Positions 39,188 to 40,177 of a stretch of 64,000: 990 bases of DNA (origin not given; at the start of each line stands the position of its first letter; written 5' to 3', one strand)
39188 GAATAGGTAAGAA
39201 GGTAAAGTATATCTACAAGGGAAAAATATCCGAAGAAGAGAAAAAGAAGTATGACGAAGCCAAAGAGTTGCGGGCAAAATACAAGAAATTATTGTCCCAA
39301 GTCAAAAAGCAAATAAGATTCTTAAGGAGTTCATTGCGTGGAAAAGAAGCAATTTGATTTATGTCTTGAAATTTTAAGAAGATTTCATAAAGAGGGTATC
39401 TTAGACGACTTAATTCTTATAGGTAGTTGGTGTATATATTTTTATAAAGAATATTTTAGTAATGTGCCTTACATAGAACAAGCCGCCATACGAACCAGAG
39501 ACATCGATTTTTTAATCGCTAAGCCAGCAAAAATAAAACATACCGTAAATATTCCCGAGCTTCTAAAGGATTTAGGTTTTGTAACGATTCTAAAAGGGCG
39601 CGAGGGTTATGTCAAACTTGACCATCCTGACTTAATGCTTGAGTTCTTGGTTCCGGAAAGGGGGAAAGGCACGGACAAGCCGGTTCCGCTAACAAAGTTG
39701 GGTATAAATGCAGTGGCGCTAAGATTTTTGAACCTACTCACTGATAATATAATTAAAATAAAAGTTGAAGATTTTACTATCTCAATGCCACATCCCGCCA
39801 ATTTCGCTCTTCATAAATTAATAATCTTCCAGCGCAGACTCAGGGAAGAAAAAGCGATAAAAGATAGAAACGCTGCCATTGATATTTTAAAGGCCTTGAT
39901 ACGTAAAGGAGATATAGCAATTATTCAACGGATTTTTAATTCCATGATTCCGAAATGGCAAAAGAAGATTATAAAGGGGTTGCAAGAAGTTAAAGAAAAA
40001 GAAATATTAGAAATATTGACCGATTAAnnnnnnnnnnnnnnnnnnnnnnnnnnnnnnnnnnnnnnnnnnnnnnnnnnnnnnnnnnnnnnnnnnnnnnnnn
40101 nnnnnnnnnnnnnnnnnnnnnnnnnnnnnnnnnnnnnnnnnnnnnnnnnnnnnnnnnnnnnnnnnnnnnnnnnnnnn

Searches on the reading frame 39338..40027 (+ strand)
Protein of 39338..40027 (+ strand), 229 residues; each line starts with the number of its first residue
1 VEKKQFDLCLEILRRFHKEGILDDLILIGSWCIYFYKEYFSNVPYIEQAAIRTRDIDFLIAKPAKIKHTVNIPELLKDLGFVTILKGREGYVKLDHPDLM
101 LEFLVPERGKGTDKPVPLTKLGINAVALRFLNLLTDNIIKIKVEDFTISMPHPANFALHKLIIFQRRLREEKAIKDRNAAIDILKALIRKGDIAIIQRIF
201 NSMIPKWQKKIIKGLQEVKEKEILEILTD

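Call 3: search_protein_families(library=pfam, proteins=[window:39338-40027:+], max_evalue=1)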
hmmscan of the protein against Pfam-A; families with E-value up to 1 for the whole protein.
window:39338-40027:+ (229 aa): 1 family
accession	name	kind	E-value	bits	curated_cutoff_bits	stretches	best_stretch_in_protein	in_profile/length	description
PF12281.14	NTP_transf_8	-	1.7e-22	80.9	26.3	1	11-187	5-201/218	Nucleotidyltransferase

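Call 4: search_protein_families(library=ncbifam, proteins=[window:39338-40027:+], max_evalue=1)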
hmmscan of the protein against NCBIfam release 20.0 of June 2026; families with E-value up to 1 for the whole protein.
window:39338-40027:+ (229 aa): 2 families
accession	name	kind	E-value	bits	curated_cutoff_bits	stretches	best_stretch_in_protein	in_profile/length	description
NF041006.2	cell_div_CdvC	equivalog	0.007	15.3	650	1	166-219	23-75/370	cell division protein CdvC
TIGR02630.1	xylose_isom_A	equivalog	0.15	11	533.25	1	38-102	141-203/435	xylose isomerase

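Call 5: search_protein_families(library=padloc, proteins=[window:39338-40027:+], max_evalue=1)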
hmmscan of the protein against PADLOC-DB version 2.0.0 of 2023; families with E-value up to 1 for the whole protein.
window:39338-40027:+ (229 aa): 0 families

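Call 9: find_homologous_proteins(query=window:39338-40027:+)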
Query window:39338-40027:+ (229 aa): 1892 proteins with E <= 0.001 among 2546 candidates; the best 120 are listed.
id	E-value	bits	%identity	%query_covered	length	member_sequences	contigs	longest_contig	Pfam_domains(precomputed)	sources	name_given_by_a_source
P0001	6.4e-145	499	100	100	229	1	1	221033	PF12281.15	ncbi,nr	ncbi:MAG: nucleotidyltransferase domain-containing protein [Candidatus Omnitrophica bacterium]|nr:nu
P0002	5.1e-132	457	89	100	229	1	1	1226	PF12281.15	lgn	-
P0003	9.0e-130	449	88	100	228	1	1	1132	PF12281.15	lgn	-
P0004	7.4e-129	446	86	100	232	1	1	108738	PF12281.15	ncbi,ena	-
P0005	1.0e-127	443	87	99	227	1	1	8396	PF12281.15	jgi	jgi:hypothetical protein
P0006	2.9e-127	441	87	99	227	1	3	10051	PF12281.15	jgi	jgi:hypothetical protein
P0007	3.9e-127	441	87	100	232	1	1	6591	PF12281.15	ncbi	-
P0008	5.2e-127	440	87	99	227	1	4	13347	PF12281.15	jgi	jgi:hypothetical protein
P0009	7.1e-127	440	85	100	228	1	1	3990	PF12281.15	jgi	-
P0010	1.0e-126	439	85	100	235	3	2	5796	PF12281.15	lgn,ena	-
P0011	1.6e-126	439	88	99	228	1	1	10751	PF12281.15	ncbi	-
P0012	2.2e-125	435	86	100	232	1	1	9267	PF12281.15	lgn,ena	-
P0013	3.2e-125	434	86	100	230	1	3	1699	PF12281.15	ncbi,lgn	-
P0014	3.4e-125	434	86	97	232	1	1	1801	PF12281.15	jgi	jgi:hypothetical protein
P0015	6.9e-125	433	84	100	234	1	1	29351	PF12281.15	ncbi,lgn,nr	ncbi:MAG: hypothetical protein HZB36_08535 [Candidatus Omnitrophica bacterium]|nr:hypothetical prote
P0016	9.1e-125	433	85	99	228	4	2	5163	PF12281.15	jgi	-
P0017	1.4e-124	432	85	99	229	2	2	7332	PF12281.15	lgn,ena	-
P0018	3.1e-123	428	83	100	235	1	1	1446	PF12281.15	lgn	-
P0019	3.9e-123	428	83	100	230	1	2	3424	PF12281.15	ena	-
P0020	4.1e-123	427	82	100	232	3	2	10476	PF12281.15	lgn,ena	-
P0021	6.4e-123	427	82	100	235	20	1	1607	PF12281.15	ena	-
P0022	9.9e-123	426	82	100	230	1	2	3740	PF12281.15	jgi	-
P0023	3.3e-122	425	81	99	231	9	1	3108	PF12281.15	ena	-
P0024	4.7e-122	424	80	99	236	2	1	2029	PF12281.15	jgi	-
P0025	4.8e-122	424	82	99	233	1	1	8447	PF12281.15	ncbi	-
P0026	5.1e-122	424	82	100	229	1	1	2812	PF12281.15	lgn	-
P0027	7.5e-122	423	82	100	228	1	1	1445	PF12281.15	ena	-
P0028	8.5e-122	423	82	99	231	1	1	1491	PF12281.15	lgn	-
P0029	7.9e-121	420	81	99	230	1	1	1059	PF12281.15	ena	-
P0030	8.2e-121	420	81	100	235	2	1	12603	PF12281.15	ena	-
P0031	1.6e-120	419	81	99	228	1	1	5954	PF12281.15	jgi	-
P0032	1.7e-120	419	80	99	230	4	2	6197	PF12281.15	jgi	jgi:hypothetical protein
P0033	1.7e-120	419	81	100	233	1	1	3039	PF12281.15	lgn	-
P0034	2.2e-120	419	82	100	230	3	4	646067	PF12281.15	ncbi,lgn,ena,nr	ncbi:MAG TPA: GSU2403 family nucleotidyltransferase fold protein [Candidatus Omnitrophota bacterium]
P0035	2.3e-120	418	80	100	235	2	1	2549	PF12281.15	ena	-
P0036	3.8e-119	414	78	99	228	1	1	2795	PF12281.15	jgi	jgi:hypothetical protein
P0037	4.3e-119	414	80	100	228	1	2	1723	PF12281.15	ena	-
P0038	1.1e-118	413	79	100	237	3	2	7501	PF12281.15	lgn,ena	-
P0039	6.1e-117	407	77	100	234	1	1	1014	PF12281.15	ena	-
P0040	1.2e-116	406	78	100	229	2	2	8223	PF12281.15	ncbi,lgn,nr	ncbi:MAG: hypothetical protein FJZ15_03810 [Candidatus Omnitrophica bacterium]|nr:hypothetical prote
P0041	2.1e-116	406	76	100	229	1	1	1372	PF12281.15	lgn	-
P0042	3.4e-116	405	75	99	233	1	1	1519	PF12281.15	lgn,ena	-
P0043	3.6e-116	405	76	100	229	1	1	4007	PF12281.15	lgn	-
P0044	5.7e-116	404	76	100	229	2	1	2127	PF12281.15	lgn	-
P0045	6.2e-116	404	76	100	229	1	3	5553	PF12281.15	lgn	-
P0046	8.5e-116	404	74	99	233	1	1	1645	PF12281.15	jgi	-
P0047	9.3e-116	403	76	99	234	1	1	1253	PF12281.15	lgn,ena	-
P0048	2.4e-115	402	76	99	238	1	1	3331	PF12281.15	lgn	-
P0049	3.0e-115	402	75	99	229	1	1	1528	PF12281.15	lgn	-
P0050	3.2e-115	402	76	99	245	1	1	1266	PF12281.15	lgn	-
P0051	3.7e-115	401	75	100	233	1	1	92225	PF12281.15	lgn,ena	-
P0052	5.7e-115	401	77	100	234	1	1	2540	PF12281.15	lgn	-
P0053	7.4e-115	400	76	100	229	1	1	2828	PF12281.15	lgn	-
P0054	9.3e-115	400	74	100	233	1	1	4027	PF12281.15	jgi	-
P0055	9.9e-115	400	76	100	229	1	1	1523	PF12281.15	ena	-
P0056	1.3e-114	400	76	100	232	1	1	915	PF12281.15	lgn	-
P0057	1.8e-114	399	77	100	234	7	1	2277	PF12281.15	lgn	-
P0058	2.7e-114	399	77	99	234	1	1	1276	PF12281.15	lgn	-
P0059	7.9e-114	397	76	100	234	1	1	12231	PF12281.15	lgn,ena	-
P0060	1.1e-113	397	75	99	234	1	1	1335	PF12281.15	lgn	-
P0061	1.8e-113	396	75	100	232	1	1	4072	PF12281.15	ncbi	-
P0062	1.9e-113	396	74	100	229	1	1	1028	PF12281.15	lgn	-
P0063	3.8e-113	395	76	100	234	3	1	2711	PF12281.15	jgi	-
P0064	6.7e-113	394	75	99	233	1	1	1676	PF12281.15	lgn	-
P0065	6.8e-113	394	76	100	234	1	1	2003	PF12281.15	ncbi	-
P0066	9.7e-113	394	75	99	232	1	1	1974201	PF12281.15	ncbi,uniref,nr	ncbi:hypothetical protein BU251_02395 [Candidatus Velamenicoccus archaeovorus]|uniref:Nucleotidyltra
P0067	1.4e-112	393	74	100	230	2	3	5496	PF12281.15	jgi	-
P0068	2.6e-112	392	76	100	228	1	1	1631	PF12281.15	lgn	-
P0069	2.6e-112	392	75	100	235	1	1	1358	PF12281.15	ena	-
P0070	3.6e-112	392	78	100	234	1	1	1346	PF12281.15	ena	-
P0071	4.5e-112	391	74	100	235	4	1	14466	PF12281.15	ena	-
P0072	1.9e-111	389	77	97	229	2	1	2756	PF12281.15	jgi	-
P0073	2.2e-111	389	72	100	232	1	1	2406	PF12281.15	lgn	-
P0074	2.5e-111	389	75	100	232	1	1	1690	PF12281.15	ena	-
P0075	6.3e-111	388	74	100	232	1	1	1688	PF12281.15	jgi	-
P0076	1.0e-110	387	74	100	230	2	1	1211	PF12281.15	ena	-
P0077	1.2e-110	387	74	100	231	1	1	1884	PF12281.15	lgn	-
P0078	2.0e-110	386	74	99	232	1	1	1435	PF12281.15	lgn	-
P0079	5.8e-110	384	74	99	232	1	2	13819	PF12281.15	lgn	-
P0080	6.9e-110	384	74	99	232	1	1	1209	PF12281.15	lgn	-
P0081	1.5e-109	383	73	99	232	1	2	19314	PF12281.15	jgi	-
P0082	1.7e-109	383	73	99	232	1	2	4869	PF12281.15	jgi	-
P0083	2.5e-109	382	74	99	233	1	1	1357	PF12281.15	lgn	-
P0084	3.7e-109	382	74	99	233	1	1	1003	PF12281.15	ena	-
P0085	1.0e-108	380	74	99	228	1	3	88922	PF12281.15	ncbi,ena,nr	ncbi:MAG: hypothetical protein ISS43_00370 [Candidatus Omnitrophica bacterium]|nr:hypothetical prote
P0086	1.2e-108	380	72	99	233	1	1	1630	PF12281.15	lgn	-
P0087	1.3e-108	380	72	100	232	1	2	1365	PF12281.15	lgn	-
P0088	1.6e-108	380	71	100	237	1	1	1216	PF12281.15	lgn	-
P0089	2.4e-108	379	72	99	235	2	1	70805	PF12281.15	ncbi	-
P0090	2.6e-108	379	75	100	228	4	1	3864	PF12281.15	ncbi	-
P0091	5.1e-108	378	73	99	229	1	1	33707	PF12281.15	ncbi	ncbi:MAG: GSU2403 family nucleotidyltransferase fold protein [Candidatus Omnitrophota bacterium]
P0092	7.0e-108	378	73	100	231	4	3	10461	PF12281.15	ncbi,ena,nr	ncbi:MAG: hypothetical protein ISS45_09565 [Candidatus Omnitrophica bacterium]|nr:hypothetical prote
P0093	1.0e-107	377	72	100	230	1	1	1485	PF12281.15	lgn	-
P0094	1.6e-107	376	73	97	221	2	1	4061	PF12281.15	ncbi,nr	ncbi:MAG: hypothetical protein HZA30_01220 [Candidatus Omnitrophica bacterium]|nr:hypothetical prote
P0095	2.2e-107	376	70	100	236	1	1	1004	PF12281.15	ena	-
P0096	2.4e-107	376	71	100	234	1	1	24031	PF12281.15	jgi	-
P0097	2.6e-107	376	74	100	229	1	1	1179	PF12281.15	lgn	-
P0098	1.0e-106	374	71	99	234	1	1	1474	PF12281.15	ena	-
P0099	1.4e-106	373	69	99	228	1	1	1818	PF12281.15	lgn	-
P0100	1.8e-106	373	71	100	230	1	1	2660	PF12281.15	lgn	-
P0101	1.8e-106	373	72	99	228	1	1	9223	PF12281.15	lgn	-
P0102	1.8e-106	373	70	99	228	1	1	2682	PF12281.15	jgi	jgi:hypothetical protein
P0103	2.7e-106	373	70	99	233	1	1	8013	PF12281.15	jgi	jgi:hypothetical protein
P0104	4.3e-106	372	72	99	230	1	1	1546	PF12281.15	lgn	-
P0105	5.8e-106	371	70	99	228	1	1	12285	PF12281.15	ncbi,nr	ncbi:MAG: GSU2403 family nucleotidyltransferase fold protein [Candidatus Omnitrophica bacterium]|nr:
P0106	5.9e-106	371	72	100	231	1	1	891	PF12281.15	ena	-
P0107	6.6e-106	371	71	99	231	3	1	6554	PF12281.15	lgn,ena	-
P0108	1.8e-105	370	72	100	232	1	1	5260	PF12281.15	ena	-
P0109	1.9e-105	370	69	99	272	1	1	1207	PF12281.15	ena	-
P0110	2.0e-105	370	73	100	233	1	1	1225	PF12281.15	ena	-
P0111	2.2e-105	369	70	99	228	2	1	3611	PF12281.15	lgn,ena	-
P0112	2.6e-105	369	71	100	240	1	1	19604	PF12281.15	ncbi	ncbi:MAG: GSU2403 family nucleotidyltransferase fold protein [Candidatus Omnitrophota bacterium]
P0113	2.7e-105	369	71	99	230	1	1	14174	PF12281.15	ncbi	ncbi:MAG: GSU2403 family nucleotidyltransferase fold protein [bacterium]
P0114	3.8e-105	369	70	99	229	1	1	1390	PF12281.15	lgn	-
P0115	6.2e-105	368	69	100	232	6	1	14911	PF12281.15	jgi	-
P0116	7.1e-105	368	72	99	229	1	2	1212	PF12281.15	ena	-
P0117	7.7e-105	368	70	99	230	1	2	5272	PF12281.15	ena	-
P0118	8.6e-105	368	72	99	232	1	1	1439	PF12281.15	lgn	-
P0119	9.7e-105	367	70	99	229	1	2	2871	PF12281.15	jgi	-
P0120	1.4e-104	367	71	99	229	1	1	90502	PF12281.15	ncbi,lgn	-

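Call 11: find_encoding_contigs(protein=P0066, flank=5000, max_places=3)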
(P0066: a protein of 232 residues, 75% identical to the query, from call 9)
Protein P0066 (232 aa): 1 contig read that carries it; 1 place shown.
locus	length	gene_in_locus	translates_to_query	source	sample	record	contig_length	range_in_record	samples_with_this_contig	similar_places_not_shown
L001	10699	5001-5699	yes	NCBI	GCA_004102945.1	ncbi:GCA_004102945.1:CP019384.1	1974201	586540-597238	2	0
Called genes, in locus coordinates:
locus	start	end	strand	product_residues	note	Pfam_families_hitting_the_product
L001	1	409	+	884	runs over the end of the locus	PF01326:PPDK_N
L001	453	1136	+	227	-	-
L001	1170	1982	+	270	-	PF11769:DUF3313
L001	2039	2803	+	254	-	PF01209:Ubie_methyltran, PF02353:CMAS (weak), PF13489:Methyltransf_23, PF05175:MTS, PF13847:Methyltransf_31, PF08241:Methyltransf_11, PF08242:Methyltransf_12, PF13649:Methyltransf_25, +1 more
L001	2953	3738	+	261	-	PF03988:DUF347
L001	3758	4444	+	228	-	-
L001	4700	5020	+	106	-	-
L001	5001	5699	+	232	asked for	PF12281:NTP_transf_8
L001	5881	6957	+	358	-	PF02746:MR_MLE_N, PF13378:MR_MLE_C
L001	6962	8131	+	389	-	PF05684:DUF819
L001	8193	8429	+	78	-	-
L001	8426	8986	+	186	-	PF12895:ANAPC3 (faint), PF13424:TPR_12 (weak), PF25063:ARM_TT21_C (weak), PF14559:TPR_19 (weak), PF00515:TPR_1 (weak), PF13181:TPR_8 (weak), PF23914:TPR_CcmH_CycH (weak), PF13424:TPR_12, +10 more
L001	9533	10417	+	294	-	PF03096:Ndr (weak), PF00561:Abhydrolase_1, PF12146:Hydrolase_4, PF12697:Abhydrolase_6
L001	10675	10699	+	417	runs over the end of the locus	-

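Call 12: find_encoding_contigs(protein=P0004, flank=5000, max_places=3)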
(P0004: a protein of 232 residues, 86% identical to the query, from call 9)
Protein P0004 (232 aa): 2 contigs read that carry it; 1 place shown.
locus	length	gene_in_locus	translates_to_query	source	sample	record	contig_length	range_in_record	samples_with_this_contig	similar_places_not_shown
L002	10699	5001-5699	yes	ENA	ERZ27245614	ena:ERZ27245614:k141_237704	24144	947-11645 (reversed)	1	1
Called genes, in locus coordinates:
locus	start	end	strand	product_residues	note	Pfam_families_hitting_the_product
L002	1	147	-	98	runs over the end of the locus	-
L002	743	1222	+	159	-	PF05991:NYN_YacP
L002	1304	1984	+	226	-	PF05552:MS_channel_1st_1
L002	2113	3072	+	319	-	PF03773:ArsP_1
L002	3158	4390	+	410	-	PF07690:MFS_1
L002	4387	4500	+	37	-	-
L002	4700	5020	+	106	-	PF20586:DUF6788 (weak)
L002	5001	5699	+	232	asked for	PF12281:NTP_transf_8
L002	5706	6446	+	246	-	PF18780:HNH_repeat (weak), PF01844:HNH, PF14279:HNH_5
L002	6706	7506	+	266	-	PF00561:Abhydrolase_1, PF12146:Hydrolase_4, PF12697:Abhydrolase_6, PF03096:Ndr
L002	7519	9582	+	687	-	PF02129:Peptidase_S15, PF00326:Peptidase_S9 (faint), PF08530:PepX_C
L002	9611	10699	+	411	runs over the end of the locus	PF04966:OprB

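Call 13: find_encoding_contigs(protein=P0034, flank=5000, max_places=3)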
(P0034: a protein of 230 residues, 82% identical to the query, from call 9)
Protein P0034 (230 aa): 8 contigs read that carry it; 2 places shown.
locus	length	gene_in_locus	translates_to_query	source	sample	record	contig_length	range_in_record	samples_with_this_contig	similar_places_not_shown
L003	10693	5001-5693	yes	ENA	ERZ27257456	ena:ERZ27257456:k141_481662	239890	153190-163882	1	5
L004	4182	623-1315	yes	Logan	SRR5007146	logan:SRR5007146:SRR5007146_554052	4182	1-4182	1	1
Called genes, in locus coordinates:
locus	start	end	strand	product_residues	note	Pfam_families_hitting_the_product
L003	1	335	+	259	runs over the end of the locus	PF12146:Hydrolase_4 (weak), PF12697:Abhydrolase_6, PF00561:Abhydrolase_1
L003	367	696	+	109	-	-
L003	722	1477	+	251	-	PF02535:Zip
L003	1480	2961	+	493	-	PF00999:Na_H_Exchanger, PF02080:TrkA_C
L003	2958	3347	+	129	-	PF02537:CRCB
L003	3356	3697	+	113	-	PF02641:DUF190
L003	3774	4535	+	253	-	PF01209:Ubie_methyltran, PF02353:CMAS, PF03848:TehB, PF13489:Methyltransf_23, PF05175:MTS, PF13847:Methyltransf_31, PF08241:Methyltransf_11, PF08242:Methyltransf_12, +2 more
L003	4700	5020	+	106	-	PF20586:DUF6788 (weak)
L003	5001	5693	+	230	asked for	PF12281:NTP_transf_8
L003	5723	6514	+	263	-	PF00106:adh_short, PF08659:KR, PF13561:adh_short_C2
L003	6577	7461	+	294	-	PF00561:Abhydrolase_1, PF12146:Hydrolase_4, PF12697:Abhydrolase_6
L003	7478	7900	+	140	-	PF09719:C_GCAxxG_C_C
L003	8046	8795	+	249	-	PF00905:Transpeptidase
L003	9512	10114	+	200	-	-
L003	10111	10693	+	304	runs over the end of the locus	PF08843:AbiEii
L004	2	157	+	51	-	?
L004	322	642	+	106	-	PF20586:DUF6788 (weak)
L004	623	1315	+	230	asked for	PF12281:NTP_transf_8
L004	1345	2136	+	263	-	PF00106:adh_short, PF08659:KR, PF13561:adh_short_C2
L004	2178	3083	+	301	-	PF12146:Hydrolase_4, PF00561:Abhydrolase_1, PF12697:Abhydrolase_6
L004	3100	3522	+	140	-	PF09719:C_GCAxxG_C_C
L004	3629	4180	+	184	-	?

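Call 15: search_solved_structures(query=window:39338-40027:+, max_evalue=10)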
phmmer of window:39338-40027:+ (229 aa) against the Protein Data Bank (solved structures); distinct sequences matched with E-value up to 10: 4.
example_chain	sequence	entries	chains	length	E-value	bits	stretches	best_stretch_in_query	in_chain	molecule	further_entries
2dla_A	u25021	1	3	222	0.12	15.5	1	160-221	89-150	397aa long hypothetical protein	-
3pp2_A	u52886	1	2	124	0.48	13.5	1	151-217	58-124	Rho GTPase-activating protein 27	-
4hxt_A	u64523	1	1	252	1.3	12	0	181-221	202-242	De Novo Protein OR329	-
4rv1_A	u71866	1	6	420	3.1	10.9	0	181-221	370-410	Engineered Protein OR497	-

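Call 25: predict_structure(alignment_id=A2)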
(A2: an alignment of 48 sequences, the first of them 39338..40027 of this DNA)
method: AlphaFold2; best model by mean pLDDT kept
length: 229 residues; sequences in the alignment: 48
mean_pLDDT: 82.9   pTM: 0.83
mean pLDDT of the five models: 82.9, 82.4, 81.4, 80.8, 79.0
residues with pLDDT >= 90: 100; 70-90: 84; 50-70: 32; < 50: 13
segments of 3 or more residues with pLDDT < 50: 108-118
pLDDT, mean of each block of 10 residues (from residue 1): 83 94 90 90 73 82 71 89 69 82 65 43 64 88 94 95 84 87 94 95 92 92 92
secondary structure, 60 per line:
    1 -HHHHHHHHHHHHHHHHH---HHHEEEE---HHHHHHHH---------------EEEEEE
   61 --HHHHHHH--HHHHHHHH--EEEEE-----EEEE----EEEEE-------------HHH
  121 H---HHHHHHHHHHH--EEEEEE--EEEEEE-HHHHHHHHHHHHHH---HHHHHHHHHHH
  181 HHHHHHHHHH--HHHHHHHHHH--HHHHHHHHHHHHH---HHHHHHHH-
elements in order: H2-18 E25-28 H32-39 E55-60 H63-69 H72-79 E82-86 E92-95 E100-104 H118-121 H125-135 E138-143 E146-151 H153-166 H170-190 H193-202 H205-217 H221-228

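Call 28: fold_search(model_id=the predicted structure, library=pdb)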
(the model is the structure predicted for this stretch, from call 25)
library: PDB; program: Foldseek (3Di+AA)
matches with E <= 10: 525; with E <= 0.001: 11
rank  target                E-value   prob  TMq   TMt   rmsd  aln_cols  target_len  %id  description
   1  8an5_B                3.6e-05  1.00  0.39  0.46   7.7       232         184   12  MenAT1 toxin-antitoxin complex (rv0078a-rv0078b) from Mycobacterium tuberculosis H37Rv (released 2023-08-02)
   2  1vfg_B                1.3e-04  1.00  0.32  0.23  13.1       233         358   14  Crystal structure of tRNA nucleotidyltransferase complexed with a primer tRNA and an incoming ATP analog (released 2004-08-10)
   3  1vfg_A                1.5e-04  1.00  0.33  0.24  13.1       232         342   14  Crystal structure of tRNA nucleotidyltransferase complexed with a primer tRNA and an incoming ATP analog (released 2004-08-10)
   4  8an4_B                2.6e-04  1.00  0.38  0.44   7.5       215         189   11  MenT1 toxin (rv0078a) from Mycobacterium tuberculosis H37Rv (released 2023-08-02)
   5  2ewr                  3.1e-04  1.00  0.37  0.50   7.1       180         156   14  Crystal structure of a putative nucleotidyltransferase (tm1012) from Thermotoga maritima at 1.60 A resolution (released 2005-12-06)
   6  8an4_A                3.1e-04  1.00  0.41  0.47   7.7       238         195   11  MenT1 toxin (rv0078a) from Mycobacterium tuberculosis H37Rv (released 2023-08-02)
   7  5kqj_MODEL_1_A        3.5e-04  1.00  0.48  0.57   7.9       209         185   12  Solution Structure of Antibiotic-Resistance Factor ANT(2'')-Ia Reveals Substrate-Regulated Conformation Dynami (released 2017-07-12)
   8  5uvd                  4.6e-04  1.00  0.38  0.39   9.1       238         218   15  Crystal structure of an antigenic nucleotidyltransferase-like protein from Paracoccidioides brasiliensis (released 2018-01-31)
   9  5cfu                  4.9e-04  1.00  0.45  0.56   7.8       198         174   12  Crystal Structure of ANT(2")-Ia in complex with adenylyl-2"-tobramycin (released 2016-07-20)
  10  5cfs                  5.4e-04  1.00  0.42  0.52   8.2       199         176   12  Crystal Structure of ANT(2")-Ia in complex with AMPCPP and tobramycin (released 2016-03-16)
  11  2fcl                  1.0e-03  1.00  0.38  0.51   6.9       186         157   14  Crystal structure of a putative nucleotidyltransferase (tm1012) from Thermotoga maritima at 1.35 A resolution (released 2006-03-14)
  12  4xje                  1.1e-03  1.00  0.44  0.54   8.4       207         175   12  CRYSTAL STRUCTURE OF ANT(2") IN COMPLEX WITH AMP AND TOBRAMYCIN (released 2016-01-20)
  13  4wqk                  1.2e-03  1.00  0.41  0.52   9.0       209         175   13  Crystal structure of aminoglycoside nucleotidylyltransferase ANT(2")-Ia, apo form (released 2014-11-12)
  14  4wby                  1.6e-03  0.98  0.33  0.23  11.2       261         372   15  tRNA-processing enzyme (apo form I) (released 2015-04-15)
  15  4wse_A                2.3e-03  1.00  0.42  0.22   5.7       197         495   13  Crystal structure of the Mimivirus polyadenylate synthase (released 2015-04-01)
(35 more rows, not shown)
